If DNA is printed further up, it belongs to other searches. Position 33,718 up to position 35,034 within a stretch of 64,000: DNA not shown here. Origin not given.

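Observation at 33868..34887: Full-length ERG6/SMT-type sterol C-24 methyltransferase homologue in a bacterial genome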

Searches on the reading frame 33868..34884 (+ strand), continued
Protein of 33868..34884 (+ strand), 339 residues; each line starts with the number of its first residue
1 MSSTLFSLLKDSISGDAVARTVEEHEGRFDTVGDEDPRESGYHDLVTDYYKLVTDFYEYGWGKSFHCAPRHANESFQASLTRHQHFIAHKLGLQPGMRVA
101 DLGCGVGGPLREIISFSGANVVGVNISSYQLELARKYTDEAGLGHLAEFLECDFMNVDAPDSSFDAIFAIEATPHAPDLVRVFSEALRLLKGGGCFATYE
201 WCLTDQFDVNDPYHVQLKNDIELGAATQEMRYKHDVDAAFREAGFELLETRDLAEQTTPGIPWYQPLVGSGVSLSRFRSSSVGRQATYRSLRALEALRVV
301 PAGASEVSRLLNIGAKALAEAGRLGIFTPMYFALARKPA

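Call 32: find_encoding_contigs(protein=P0011, flank=10000, max_places=2)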
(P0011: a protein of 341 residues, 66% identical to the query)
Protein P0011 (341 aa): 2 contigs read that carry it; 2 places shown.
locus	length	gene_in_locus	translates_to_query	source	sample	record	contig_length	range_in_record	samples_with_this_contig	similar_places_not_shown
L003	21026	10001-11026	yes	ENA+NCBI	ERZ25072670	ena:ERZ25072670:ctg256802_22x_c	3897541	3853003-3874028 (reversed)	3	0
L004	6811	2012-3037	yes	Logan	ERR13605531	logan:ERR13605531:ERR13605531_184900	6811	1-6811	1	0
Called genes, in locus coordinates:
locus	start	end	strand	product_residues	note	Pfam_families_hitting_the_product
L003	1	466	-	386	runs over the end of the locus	PF00005:ABC_tran, PF08402:TOBE_2 (faint), PF17912:OB_MalK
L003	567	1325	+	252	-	PF00596:Aldolase_II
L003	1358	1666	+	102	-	PF00890:FAD_binding_2 (weak), PF01266:DAO, PF12831:FAD_oxidored (weak), PF13450:NAD_binding_8 (weak)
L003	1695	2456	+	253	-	PF00596:Aldolase_II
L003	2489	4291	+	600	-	PF07992:Pyr_redox_2 (faint), PF00890:FAD_binding_2 (weak), PF01266:DAO, PF01494:FAD_binding_3 (faint), PF12831:FAD_oxidored (weak), PF00890:FAD_binding_2, PF16901:DAO_C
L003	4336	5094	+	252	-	PF00378:ECH_1, PF16113:ECH_2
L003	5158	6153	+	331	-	PF00106:adh_short, PF13561:adh_short_C2 (faint)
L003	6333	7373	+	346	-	PF01547:SBP_bac_1, PF13531:SBP_bac_11, PF13416:SBP_bac_8, PF13343:SBP_bac_6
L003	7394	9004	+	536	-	PF00528:BPD_transp_1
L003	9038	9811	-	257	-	PF07110:EthD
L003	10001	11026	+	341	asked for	PF02353:CMAS, PF01209:Ubie_methyltran, PF13489:Methyltransf_23, PF13847:Methyltransf_31, PF08241:Methyltransf_11, PF08242:Methyltransf_12, PF13649:Methyltransf_25, PF08498:Sterol_MT_C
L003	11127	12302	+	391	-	PF04909:Amidohydro_2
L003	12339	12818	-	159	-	PF00903:Glyoxalase, PF18029:Glyoxalase_6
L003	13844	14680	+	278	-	PF02661:Fic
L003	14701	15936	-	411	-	PF02771:Acyl-CoA_dh_N, PF02770:Acyl-CoA_dh_M, PF00441:Acyl-CoA_dh_1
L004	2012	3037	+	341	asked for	PF02353:CMAS, PF01209:Ubie_methyltran, PF13489:Methyltransf_23, PF13847:Methyltransf_31, PF08241:Methyltransf_11, PF08242:Methyltransf_12, PF13649:Methyltransf_25, PF08498:Sterol_MT_C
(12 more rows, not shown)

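Call 33: find_encoding_contigs(protein=P0032, flank=10000, max_places=2)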
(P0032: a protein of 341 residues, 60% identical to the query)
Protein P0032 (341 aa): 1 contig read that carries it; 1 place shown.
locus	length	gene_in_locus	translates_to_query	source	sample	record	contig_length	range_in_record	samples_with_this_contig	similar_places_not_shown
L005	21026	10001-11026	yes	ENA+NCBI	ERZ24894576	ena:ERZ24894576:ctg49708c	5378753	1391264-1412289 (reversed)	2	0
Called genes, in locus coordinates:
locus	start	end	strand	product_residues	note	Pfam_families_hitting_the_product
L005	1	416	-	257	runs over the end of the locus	PF01557:FAA_hydrolase (weak)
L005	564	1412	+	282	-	PF00296:Bac_luciferase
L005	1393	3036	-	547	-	PF00501:AMP-binding, PF13193:AMP-binding_C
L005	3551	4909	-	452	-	PF01266:DAO (faint), PF01593:Amino_oxidase, PF13450:NAD_binding_8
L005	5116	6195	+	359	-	PF00355:Rieske, PF19298:KshA_C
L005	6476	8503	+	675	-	PF05719:GPP34, PF00067:p450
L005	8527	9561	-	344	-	PF02353:CMAS, PF13489:Methyltransf_23, PF13847:Methyltransf_31, PF08241:Methyltransf_11, PF08242:Methyltransf_12, PF13649:Methyltransf_25, PF08498:Sterol_MT_C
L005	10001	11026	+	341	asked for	PF02353:CMAS, PF01209:Ubie_methyltran, PF13489:Methyltransf_23 (weak), PF13847:Methyltransf_31, PF08241:Methyltransf_11, PF08242:Methyltransf_12, PF13649:Methyltransf_25, PF08498:Sterol_MT_C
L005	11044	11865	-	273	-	PF07044:DUF1329 (weak), PF17131:TP_0789-like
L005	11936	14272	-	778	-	PF03176:MMPL, PF12349:Sterol-sensing (faint), PF03176:MMPL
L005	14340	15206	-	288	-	PF13505:OMP_b-brl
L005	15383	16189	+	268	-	PF00149:Metallophos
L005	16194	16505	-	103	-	PF03992:ABM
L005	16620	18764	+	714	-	PF00384:Molybdopterin, PF01568:Molydop_binding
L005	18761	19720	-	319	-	PF03462:PCRF, PF00472:RF-1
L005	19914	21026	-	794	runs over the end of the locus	PF00912:Transgly, PF17092:PCB_OB, PF00905:Transpeptidase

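Call 40: find_encoding_contigs(protein=P0095, flank=10000, max_places=1)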
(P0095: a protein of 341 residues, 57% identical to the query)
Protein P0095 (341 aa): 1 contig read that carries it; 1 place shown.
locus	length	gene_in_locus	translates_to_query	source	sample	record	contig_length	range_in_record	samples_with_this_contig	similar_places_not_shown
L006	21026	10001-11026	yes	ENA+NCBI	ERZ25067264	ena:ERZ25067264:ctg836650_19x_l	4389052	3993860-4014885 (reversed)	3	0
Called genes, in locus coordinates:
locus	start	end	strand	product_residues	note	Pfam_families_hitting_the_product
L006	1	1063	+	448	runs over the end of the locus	PF11376:DUF3179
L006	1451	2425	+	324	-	-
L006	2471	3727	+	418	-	-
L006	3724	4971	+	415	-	-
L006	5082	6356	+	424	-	-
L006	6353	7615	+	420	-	-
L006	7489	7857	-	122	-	-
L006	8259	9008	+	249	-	-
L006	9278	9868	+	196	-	PF11376:DUF3179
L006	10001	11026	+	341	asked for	PF02353:CMAS, PF13489:Methyltransf_23, PF01209:Ubie_methyltran (weak), PF13847:Methyltransf_31, PF08241:Methyltransf_11, PF08242:Methyltransf_12, PF13649:Methyltransf_25, PF08498:Sterol_MT_C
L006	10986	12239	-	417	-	PF25085:DUF7802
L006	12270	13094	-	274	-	PF04116:FA_hydroxylase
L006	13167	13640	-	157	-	PF00210:Ferritin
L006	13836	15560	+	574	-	-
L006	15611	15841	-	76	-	PF04324:Fer2_BFD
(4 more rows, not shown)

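Call 41: find_encoding_contigs(protein=P0015, flank=10000, max_places=1)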
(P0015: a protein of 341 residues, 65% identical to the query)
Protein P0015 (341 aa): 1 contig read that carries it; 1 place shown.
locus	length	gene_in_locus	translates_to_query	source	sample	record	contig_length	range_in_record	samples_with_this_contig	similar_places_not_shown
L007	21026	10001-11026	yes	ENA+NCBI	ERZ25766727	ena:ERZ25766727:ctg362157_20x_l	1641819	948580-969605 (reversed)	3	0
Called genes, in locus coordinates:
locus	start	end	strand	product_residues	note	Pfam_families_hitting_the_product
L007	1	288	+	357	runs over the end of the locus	PF02661:Fic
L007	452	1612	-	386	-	PF00005:ABC_tran, PF08402:TOBE_2 (faint), PF17912:OB_MalK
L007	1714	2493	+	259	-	PF00596:Aldolase_II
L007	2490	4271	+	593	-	PF07992:Pyr_redox_2 (faint), PF00890:FAD_binding_2 (weak), PF01266:DAO, PF01494:FAD_binding_3 (faint), PF12831:FAD_oxidored (weak), PF00890:FAD_binding_2, PF16901:DAO_C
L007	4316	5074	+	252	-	PF00378:ECH_1, PF16113:ECH_2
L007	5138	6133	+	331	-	PF00106:adh_short, PF13561:adh_short_C2 (faint)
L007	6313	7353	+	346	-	PF01547:SBP_bac_1, PF13531:SBP_bac_11, PF13416:SBP_bac_8, PF13343:SBP_bac_6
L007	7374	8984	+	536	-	PF00528:BPD_transp_1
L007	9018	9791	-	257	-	PF07110:EthD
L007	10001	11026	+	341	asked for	PF02353:CMAS, PF01209:Ubie_methyltran (weak), PF13489:Methyltransf_23, PF13847:Methyltransf_31, PF08241:Methyltransf_11, PF08242:Methyltransf_12, PF13649:Methyltransf_25, PF08498:Sterol_MT_C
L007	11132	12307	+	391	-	PF04909:Amidohydro_2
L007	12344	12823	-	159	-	PF00903:Glyoxalase, PF18029:Glyoxalase_6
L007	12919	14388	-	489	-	PF02661:Fic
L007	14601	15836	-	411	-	PF02771:Acyl-CoA_dh_N, PF02770:Acyl-CoA_dh_M, PF00441:Acyl-CoA_dh_1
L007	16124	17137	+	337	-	PF13551:HTH_29, PF13565:HTH_32, PF07592:DDE_Tnp_ISAZ013 (faint), PF13358:DDE_3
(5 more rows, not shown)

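Call 42: find_encoding_contigs(protein=P0067, flank=10000, max_places=1)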
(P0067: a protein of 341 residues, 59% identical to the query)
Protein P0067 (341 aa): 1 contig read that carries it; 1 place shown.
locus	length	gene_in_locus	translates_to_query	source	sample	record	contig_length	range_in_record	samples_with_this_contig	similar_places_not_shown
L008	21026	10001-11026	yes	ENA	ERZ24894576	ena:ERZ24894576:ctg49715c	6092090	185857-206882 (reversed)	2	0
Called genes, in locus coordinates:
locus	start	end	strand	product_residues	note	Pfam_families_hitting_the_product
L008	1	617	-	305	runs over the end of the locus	PF01040:UbiA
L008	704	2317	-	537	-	PF00005:ABC_tran, PF00158:Sigma54_activat (faint), PF01078:Mg_chelatase (faint), PF02463:SMC_N, PF13191:AAA_16 (faint), PF13401:AAA_22 (faint), PF13555:AAA_29 (faint), PF00005:ABC_tran, +5 more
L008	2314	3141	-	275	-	PF12911:OppC_N (weak), PF00528:BPD_transp_1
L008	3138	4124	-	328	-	PF19300:BPD_transp_1_N, PF00528:BPD_transp_1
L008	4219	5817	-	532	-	PF00496:SBP_bac_5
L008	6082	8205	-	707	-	PF17191:RecG_wedge, PF01336:tRNA_anti-codon (weak), PF00270:DEAD, PF04851:ResIII (weak), PF00271:Helicase_C, PF22590:Cas3-like_C_2 (weak), PF19833:RecG_dom3_C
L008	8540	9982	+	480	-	PF00884:Sulfatase, PF01663:Phosphodiest (faint), PF16347:SGSH_C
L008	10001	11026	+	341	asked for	PF02353:CMAS, PF01209:Ubie_methyltran (weak), PF13489:Methyltransf_23 (weak), PF13847:Methyltransf_31, PF08241:Methyltransf_11, PF08242:Methyltransf_12 (weak), PF13649:Methyltransf_25, PF08498:Sterol_MT_C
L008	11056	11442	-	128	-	PF01042:Ribonuc_L-PSP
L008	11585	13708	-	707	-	PF01966:HD, PF13328:HD_4, PF04607:RelA_SpoT, PF02824:TGS, PF28438:RelA_RIS, PF01842:ACT (weak), PF13291:ACT_4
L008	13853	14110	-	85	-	PF01192:RNA_pol_Rpb6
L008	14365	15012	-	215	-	PF00625:Guanylate_kin, PF07931:CPT (weak), PF13671:AAA_33 (weak)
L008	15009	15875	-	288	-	PF03755:YicC-like_N, PF08340:YicC-like_C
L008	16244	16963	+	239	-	PF01138:RNase_PH, PF03725:RNase_PH_C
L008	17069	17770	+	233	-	PF01725:Ham1p_like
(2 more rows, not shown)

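Call 43: find_encoding_contigs(protein=P0113, flank=10000, max_places=1)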
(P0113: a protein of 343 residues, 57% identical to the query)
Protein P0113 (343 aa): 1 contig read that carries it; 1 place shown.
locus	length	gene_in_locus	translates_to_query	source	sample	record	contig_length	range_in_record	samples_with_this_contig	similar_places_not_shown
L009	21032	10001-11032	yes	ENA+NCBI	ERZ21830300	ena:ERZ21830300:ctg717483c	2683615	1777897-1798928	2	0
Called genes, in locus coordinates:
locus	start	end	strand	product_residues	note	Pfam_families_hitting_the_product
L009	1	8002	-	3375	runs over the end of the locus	PF00109:ketoacyl-synt, PF02801:Ketoacyl-synt_C, PF16197:KAsynt_C_assoc, PF22621:CurL-like_PKS_C, PF00698:Acyl_transf_1, PF21089:PKS_DH_N, PF14765:PS-DH, PF13489:Methyltransf_23, +18 more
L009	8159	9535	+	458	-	-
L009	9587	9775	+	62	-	-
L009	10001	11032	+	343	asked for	PF02353:CMAS, PF13847:Methyltransf_31, PF08241:Methyltransf_11, PF08242:Methyltransf_12, PF13649:Methyltransf_25, PF08498:Sterol_MT_C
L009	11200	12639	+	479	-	PF00282:Pyridoxal_deC, PF00155:Aminotran_1_2, PF00266:Aminotran_5 (weak)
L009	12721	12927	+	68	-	-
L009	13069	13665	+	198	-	PF20650:DUF6810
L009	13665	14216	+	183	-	PF20650:DUF6810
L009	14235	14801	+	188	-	PF20650:DUF6810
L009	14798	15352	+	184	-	PF20650:DUF6810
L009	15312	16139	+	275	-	PF20650:DUF6810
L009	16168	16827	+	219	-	PF20650:DUF6810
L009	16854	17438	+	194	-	PF20650:DUF6810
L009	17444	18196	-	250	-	PF02592:Vut_1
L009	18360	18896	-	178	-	PF20650:DUF6810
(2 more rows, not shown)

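Call 44: find_encoding_contigs(protein=P0084, flank=10000, max_places=1)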
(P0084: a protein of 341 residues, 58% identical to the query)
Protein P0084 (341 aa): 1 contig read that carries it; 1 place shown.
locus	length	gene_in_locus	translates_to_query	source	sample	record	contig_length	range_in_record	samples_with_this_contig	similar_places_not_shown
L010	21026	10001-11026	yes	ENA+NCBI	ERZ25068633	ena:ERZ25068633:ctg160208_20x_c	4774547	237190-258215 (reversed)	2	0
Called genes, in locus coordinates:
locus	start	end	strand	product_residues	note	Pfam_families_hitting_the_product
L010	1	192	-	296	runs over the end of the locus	PF00701:DHDPS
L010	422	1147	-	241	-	PF17645:Amdase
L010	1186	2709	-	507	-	PF01979:Amidohydro_1, PF07969:Amidohydro_3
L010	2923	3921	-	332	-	PF04909:Amidohydro_2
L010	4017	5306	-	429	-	PF07690:MFS_1, PF06779:MFS_4, PF07690:MFS_1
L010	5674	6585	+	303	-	PF01073:3Beta_HSD, PF01370:Epimerase, PF04321:RmlD_sub_bind, PF13460:NAD_binding_10, PF16363:GDP_Man_Dehyd, PF07993:NAD_binding_4 (weak)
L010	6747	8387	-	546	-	PF02776:TPP_enzyme_N, PF00205:TPP_enzyme_M, PF02775:TPP_enzyme_C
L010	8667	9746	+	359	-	PF05598:DUF772, PF01609:DDE_Tnp_1, PF13751:DDE_Tnp_1_6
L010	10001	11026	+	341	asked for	PF02353:CMAS, PF01209:Ubie_methyltran, PF13489:Methyltransf_23 (weak), PF13847:Methyltransf_31, PF08241:Methyltransf_11, PF08242:Methyltransf_12, PF13649:Methyltransf_25, PF08498:Sterol_MT_C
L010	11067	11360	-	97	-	-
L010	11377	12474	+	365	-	PF02353:CMAS, PF01209:Ubie_methyltran (weak), PF13489:Methyltransf_23, PF08241:Methyltransf_11, PF08242:Methyltransf_12 (weak), PF13649:Methyltransf_25, PF13847:Methyltransf_31, PF08498:Sterol_MT_C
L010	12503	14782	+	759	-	PF03176:MMPL, PF02460:Patched (weak), PF12349:Sterol-sensing, PF03176:MMPL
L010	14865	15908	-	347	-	PF00355:Rieske, PF19298:KshA_C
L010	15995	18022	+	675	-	PF05719:GPP34, PF00067:p450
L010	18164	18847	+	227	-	PF00596:Aldolase_II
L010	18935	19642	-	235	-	PF14686:fn3_3 (faint), PF13620:CarboxypepD_reg, PF13715:CarbopepD_reg_2 (weak)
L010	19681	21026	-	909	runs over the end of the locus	PF13435:Cytochrome_C554 (faint), PF22113:Mtrc-MtrF_II-IV_dom (weak), PF13442:Cytochrome_CBB3 (faint), PF14522:Cytochrome_C7 (faint), PF00034:Cytochrom_C (weak)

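Call 47: find_related_loci(query=A1, collection=metagenome_contigs, flank=10000)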
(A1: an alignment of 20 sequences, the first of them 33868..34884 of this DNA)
Query A1 (339 aa) in metagenome_contigs; peptide patterns used: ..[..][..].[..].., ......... (x = any residue, [..] = any of these).
600 stretches matched a pattern (row limit reached: there are more); 544 encode a relative of the query (tblastn E <= 1e-3); the best 80 are kept; 80 distinct loci.
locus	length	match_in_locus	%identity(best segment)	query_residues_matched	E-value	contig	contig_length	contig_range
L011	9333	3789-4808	59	1-338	2e-133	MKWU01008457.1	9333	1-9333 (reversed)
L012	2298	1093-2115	59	1-338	1e-138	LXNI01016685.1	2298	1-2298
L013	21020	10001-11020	56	1-338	2e-125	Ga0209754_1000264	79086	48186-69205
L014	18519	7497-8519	56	1-339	1e-124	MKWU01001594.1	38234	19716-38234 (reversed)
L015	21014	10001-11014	56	3-338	3e-124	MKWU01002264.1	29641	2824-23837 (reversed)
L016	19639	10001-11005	59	1-338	5e-124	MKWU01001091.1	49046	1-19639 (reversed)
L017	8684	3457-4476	52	1-338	7e-119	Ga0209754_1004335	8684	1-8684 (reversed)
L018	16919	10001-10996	51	5-339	4e-109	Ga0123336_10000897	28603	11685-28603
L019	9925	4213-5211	50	5-338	8e-109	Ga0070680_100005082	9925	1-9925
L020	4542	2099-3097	49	5-338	4e-107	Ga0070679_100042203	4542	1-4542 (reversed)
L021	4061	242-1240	49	5-338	1e-107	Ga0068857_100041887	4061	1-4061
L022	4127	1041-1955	51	33-338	3e-104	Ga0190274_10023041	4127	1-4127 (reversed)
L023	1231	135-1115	48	12-338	8e-110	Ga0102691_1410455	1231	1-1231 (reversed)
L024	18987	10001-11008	46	2-338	8e-100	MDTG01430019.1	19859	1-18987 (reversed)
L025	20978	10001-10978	50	11-337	1e-99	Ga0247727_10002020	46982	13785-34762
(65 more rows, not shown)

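Call 53: find_related_loci(query=A2, collection=genome_contigs, flank=10000)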
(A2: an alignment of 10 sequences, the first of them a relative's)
Query A2 (650 aa) in genome_contigs; peptide patterns used: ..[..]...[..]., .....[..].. (x = any residue, [..] = any of these).
600 stretches matched a pattern (row limit reached: there are more); 564 encode a relative of the query (tblastn E <= 1e-3); the best 80 are kept; 80 distinct loci.
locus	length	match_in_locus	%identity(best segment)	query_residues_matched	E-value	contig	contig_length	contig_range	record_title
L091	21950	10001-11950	100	1-650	0e+0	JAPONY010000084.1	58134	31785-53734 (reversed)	MAG: Gammaproteobacteria bacterium isolate APA_bin_21 c_000000528963, whole genome shotgun sequence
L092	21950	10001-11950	97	1-650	0e+0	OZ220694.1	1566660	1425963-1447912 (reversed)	MAG: uncultured candidatus Porisulfidus sp. isolate d7aced61-d1d5-4481-893f-ca77f0084939 genome assembly, chromosome: 1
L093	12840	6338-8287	90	1-650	0e+0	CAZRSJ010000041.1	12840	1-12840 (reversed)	MAG TPA_asm: uncultured Chromatiales bacterium isolate SRP109090_co1_9 genome assembly, contig: NODE_7318_length_12840_c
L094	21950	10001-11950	88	1-650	0e+0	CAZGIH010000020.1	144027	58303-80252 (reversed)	MAG TPA_asm: uncultured Chromatiales bacterium isolate SRP338948_co1_43 genome assembly, contig: k141_416315, whole geno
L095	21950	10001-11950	90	1-650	0e+0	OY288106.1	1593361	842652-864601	MAG: uncultured candidatus Porisulfidus sp. isolate caeacd0d-8b14-42db-aaa0-72ba3dde193c genome assembly, chromosome: 1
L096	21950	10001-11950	89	1-650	0e+0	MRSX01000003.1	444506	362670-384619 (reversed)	MAG: Candidatus Porisulfidus sp. TsSOB lac_sponge_s2o1_TsSOB_curated_scaffold_2, whole genome shotgun sequence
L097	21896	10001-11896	86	1-632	0e+0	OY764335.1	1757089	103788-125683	MAG: uncultured candidatus Porisulfidus sp. isolate 93d2c08f-77fa-417a-97c6-1065e5bfdc34 genome assembly, chromosome: 1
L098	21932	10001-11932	82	1-647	0e+0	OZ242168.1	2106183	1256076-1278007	MAG: Gammaproteobacteria bacterium isolate b8ff562c-44dd-40bc-8c1c-884215fd9d6e genome assembly, chromosome: 1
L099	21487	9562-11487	81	1-645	0e+0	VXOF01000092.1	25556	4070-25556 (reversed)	MAG: Nitrospira sp. SB0662_bin_26 NODE_1860_length_25556_cov_33.863260, whole genome shotgun sequence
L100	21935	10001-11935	81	1-648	0e+0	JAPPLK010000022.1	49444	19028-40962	MAG: Nitrospira sp. isolate RHO3_bin_20 NODE_1531_length_49444_cov_342.773209, whole genome shotgun sequence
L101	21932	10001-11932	82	1-647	0e+0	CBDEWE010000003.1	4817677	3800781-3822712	MAG: uncultured Candidatus Binatia bacterium isolate a8241130-b51f-4fa7-9d5c-c617c4ae5504 genome assembly, contig: conti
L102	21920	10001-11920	80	2-644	0e+0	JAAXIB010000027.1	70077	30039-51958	MAG: Nitrospirales bacterium isolate Plut_88904 unfiltered_Plut_88904_genomic_contig_580078, whole genome shotgun sequen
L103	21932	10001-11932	81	1-647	0e+0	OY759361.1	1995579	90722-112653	MAG: Gammaproteobacteria bacterium isolate 04bf8a70-9503-43c2-bc76-39e540d8a97c genome assembly, chromosome: 1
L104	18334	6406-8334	79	1-645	0e+0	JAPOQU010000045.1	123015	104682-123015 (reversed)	MAG: Gammaproteobacteria bacterium isolate APA_bin_93 c_000000257264, whole genome shotgun sequence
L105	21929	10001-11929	79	1-645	0e+0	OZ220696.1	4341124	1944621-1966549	MAG: Gammaproteobacteria bacterium isolate 0e11e2d6-1b48-4829-982c-b9eef2b3ec67 genome assembly, chromosome: 1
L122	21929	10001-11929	79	1-646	0e+0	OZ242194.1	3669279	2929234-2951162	MAG: Acidimicrobiales bacterium isolate b96ec2c2-7b30-4efb-902b-edc41798273b genome assembly, chromosome: 1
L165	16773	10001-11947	76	1-650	0e+0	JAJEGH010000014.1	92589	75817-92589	MAG: Alphaproteobacteria bacterium isolate p16x44bins.53 k141_524271, whole genome shotgun sequence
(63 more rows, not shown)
